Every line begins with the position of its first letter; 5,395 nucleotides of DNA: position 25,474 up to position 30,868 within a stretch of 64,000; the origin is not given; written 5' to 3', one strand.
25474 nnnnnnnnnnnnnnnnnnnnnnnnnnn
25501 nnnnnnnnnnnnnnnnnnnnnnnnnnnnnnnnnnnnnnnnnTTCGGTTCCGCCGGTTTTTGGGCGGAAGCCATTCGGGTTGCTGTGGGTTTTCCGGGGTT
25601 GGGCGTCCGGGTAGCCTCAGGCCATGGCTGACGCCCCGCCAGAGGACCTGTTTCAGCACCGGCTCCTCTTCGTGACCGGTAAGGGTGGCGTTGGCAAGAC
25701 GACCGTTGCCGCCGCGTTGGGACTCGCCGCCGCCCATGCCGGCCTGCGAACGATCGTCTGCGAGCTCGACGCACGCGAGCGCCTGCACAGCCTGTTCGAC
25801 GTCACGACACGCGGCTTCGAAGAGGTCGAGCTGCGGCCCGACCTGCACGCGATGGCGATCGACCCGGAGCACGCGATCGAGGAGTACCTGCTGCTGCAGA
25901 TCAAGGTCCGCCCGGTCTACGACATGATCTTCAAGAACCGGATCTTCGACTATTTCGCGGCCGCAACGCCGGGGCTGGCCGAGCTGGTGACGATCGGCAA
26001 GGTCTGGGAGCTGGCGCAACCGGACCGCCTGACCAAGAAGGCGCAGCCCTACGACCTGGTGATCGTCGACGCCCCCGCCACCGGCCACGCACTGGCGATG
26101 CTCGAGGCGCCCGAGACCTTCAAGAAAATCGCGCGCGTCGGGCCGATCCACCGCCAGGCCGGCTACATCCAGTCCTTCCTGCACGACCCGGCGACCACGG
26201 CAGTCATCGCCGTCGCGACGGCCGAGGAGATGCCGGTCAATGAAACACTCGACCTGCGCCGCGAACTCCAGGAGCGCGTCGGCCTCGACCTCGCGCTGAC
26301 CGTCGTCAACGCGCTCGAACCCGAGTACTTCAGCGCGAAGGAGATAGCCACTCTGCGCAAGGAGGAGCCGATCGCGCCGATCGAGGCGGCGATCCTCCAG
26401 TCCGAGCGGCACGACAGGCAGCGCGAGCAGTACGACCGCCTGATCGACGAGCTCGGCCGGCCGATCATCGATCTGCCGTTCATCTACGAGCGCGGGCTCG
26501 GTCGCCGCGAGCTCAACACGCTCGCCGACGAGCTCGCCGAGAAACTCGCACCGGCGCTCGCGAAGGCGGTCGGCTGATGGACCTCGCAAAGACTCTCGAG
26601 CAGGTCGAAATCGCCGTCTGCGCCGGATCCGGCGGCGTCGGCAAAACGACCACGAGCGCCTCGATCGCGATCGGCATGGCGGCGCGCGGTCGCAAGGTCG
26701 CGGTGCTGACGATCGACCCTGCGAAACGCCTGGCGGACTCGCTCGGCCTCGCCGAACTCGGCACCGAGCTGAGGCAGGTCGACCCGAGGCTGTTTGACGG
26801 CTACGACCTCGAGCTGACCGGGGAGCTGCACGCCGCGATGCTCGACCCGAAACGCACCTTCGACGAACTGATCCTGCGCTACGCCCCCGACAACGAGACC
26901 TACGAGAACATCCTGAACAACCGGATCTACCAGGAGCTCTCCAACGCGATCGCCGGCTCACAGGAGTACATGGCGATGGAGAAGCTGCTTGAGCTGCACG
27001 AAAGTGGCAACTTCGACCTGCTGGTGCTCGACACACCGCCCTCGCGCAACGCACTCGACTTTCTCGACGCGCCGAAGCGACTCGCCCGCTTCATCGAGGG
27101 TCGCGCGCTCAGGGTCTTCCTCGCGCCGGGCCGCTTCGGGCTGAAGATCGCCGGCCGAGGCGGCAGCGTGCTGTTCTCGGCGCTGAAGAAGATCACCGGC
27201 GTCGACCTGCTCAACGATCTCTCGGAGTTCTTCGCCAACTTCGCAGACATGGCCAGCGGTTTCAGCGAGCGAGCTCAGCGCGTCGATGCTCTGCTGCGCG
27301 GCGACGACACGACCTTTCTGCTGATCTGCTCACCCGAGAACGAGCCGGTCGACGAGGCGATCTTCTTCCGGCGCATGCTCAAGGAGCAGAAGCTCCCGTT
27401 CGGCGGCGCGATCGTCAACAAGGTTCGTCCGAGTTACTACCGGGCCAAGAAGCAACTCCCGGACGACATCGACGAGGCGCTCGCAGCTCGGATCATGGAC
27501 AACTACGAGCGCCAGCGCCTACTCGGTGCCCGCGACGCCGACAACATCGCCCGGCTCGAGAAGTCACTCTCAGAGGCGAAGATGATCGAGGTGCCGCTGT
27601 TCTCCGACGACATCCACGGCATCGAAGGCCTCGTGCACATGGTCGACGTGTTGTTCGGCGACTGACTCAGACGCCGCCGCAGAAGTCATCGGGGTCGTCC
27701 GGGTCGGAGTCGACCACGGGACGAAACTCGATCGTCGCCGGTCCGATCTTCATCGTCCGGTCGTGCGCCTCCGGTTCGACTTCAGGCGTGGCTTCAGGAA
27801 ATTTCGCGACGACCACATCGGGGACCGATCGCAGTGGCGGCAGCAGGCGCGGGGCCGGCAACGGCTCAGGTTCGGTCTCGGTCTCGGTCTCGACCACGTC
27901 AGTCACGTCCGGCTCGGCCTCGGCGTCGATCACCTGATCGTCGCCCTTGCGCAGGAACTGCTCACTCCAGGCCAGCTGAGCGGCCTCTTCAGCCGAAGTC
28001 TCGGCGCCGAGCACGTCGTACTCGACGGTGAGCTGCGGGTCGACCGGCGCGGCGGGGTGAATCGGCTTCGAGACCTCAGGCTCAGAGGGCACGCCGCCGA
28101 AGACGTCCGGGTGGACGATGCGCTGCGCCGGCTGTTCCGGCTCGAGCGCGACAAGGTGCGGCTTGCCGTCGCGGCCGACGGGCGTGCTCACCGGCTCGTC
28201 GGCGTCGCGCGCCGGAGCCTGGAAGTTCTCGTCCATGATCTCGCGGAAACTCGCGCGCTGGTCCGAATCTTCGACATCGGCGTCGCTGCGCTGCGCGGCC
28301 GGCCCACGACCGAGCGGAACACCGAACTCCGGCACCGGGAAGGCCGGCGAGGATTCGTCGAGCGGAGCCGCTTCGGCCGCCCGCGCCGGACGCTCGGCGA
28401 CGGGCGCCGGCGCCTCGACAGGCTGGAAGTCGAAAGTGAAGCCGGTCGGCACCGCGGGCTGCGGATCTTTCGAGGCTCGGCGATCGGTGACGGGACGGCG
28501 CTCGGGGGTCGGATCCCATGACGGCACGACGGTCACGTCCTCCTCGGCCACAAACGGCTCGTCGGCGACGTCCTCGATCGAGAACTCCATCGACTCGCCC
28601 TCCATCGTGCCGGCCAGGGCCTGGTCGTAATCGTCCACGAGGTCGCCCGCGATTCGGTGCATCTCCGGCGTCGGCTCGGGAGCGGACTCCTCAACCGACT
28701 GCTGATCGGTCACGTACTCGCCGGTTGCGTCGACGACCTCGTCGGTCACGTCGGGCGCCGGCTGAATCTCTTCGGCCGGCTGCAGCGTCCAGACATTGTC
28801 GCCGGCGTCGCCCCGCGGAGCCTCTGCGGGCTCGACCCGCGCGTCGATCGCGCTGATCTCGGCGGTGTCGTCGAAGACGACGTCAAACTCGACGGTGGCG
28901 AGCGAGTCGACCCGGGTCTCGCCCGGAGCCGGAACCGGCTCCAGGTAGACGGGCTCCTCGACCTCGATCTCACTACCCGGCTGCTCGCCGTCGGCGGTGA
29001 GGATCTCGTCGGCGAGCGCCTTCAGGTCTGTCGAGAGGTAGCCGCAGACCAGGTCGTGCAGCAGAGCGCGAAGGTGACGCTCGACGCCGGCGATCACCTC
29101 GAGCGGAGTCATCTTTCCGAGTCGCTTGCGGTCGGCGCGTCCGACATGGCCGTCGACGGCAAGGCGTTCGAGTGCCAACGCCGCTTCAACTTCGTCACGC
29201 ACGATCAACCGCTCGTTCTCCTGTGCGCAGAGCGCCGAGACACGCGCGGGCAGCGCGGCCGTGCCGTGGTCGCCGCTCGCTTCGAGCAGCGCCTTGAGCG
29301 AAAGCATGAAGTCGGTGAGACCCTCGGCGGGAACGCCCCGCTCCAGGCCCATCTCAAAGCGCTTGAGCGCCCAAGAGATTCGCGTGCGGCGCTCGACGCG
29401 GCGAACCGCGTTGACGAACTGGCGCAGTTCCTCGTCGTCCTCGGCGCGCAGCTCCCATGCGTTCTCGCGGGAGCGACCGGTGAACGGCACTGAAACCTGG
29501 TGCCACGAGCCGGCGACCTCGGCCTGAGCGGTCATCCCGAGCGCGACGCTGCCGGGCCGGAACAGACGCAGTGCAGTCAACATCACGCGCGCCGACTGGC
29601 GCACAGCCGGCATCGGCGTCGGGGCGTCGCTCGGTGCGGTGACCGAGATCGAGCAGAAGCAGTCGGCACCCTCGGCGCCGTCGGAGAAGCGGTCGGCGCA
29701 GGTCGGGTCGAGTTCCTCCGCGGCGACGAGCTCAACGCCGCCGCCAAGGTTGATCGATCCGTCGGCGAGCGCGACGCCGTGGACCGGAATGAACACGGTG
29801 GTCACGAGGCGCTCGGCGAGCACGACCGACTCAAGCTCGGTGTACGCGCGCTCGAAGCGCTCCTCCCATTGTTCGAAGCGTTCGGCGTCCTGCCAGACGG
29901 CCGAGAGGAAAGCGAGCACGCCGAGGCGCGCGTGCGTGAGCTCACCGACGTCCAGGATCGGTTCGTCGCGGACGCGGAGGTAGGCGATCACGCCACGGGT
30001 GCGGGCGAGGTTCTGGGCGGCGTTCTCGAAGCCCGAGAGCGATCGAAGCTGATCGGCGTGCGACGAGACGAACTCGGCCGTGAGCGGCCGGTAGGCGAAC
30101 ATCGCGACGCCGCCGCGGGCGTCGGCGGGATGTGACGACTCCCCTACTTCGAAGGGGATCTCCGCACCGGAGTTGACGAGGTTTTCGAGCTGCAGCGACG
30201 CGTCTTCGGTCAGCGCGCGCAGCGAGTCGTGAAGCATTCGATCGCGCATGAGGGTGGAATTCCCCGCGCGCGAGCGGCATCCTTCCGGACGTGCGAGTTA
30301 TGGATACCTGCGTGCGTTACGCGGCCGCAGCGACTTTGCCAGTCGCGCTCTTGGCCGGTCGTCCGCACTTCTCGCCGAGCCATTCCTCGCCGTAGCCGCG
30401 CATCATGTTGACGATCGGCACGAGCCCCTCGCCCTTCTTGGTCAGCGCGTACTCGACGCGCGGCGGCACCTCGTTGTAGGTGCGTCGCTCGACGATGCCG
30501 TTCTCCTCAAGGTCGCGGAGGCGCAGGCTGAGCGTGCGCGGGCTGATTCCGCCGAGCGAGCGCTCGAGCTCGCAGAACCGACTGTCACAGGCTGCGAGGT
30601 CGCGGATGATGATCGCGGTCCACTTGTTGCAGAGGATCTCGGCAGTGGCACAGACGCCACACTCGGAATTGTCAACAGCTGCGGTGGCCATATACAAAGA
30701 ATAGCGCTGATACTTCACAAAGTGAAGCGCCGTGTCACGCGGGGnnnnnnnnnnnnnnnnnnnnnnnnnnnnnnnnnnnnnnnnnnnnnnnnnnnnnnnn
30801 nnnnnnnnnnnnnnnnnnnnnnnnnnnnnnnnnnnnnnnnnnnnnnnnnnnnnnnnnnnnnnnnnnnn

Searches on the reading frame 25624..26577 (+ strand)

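Call 24: search_protein_families(library=pfam, proteins=[window:25624-26577:+], max_evalue=0.000001)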
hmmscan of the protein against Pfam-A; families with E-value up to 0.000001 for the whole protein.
window:25624-26577:+ (317 aa): 3 families
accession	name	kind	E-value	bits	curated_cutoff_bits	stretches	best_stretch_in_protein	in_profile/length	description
PF02374.21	ArsA_ATPase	-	1.4e-30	107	24.3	1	13-169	2-151/305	Anion-transporting ATPase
PF01656.29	CbiA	-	5.1e-09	36.6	25.4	1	15-234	2-86/125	CobQ/CobB/MinD/ParA nucleotide binding domain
PF13614.12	AAA_31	-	1.8e-07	31.7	27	1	16-153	6-128/177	AAA domain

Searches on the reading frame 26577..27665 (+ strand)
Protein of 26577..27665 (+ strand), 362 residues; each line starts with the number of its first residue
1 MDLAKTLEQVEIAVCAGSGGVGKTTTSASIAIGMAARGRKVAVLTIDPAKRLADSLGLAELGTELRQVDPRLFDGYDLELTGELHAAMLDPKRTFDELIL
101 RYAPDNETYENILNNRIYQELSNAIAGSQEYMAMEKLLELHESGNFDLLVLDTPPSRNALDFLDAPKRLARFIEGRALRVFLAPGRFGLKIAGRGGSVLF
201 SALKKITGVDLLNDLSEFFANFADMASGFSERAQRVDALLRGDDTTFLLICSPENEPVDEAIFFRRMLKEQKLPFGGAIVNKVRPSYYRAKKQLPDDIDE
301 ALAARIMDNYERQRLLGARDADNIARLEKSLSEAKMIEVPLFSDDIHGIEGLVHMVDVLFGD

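Call 24: search_protein_families(library=pfam, proteins=[window:26577-27665:+], max_evalue=0.000001)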
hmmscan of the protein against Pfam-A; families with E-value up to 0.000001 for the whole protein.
window:26577-27665:+ (362 aa): 4 families
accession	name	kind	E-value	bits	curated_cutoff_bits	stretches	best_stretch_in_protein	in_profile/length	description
PF02374.21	ArsA_ATPase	-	1.9e-29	103.3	24.3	1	13-359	4-303/305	Anion-transporting ATPase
PF01656.29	CbiA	-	1.5e-11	44.8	25.4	1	12-286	1-86/125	CobQ/CobB/MinD/ParA nucleotide binding domain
PF13614.12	AAA_31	-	8.3e-11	42.6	27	1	12-160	4-132/177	AAA domain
PF10609.15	ParA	-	4.6e-10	39.8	27.1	1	11-47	5-41/246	NUBPL iron-transfer P-loop NTPase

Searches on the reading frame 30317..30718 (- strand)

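Call 25: search_protein_families(library=pfam, proteins=[window:30317-30718:-], max_evalue=0.000001)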
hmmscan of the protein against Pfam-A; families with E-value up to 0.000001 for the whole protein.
window:30317-30718:- (133 aa): 1 family
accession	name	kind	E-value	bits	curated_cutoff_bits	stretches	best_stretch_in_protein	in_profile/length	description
PF01638.23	HxlR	-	5.8e-28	97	20.8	1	29-116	2-89/91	HxlR-like helix-turn-helix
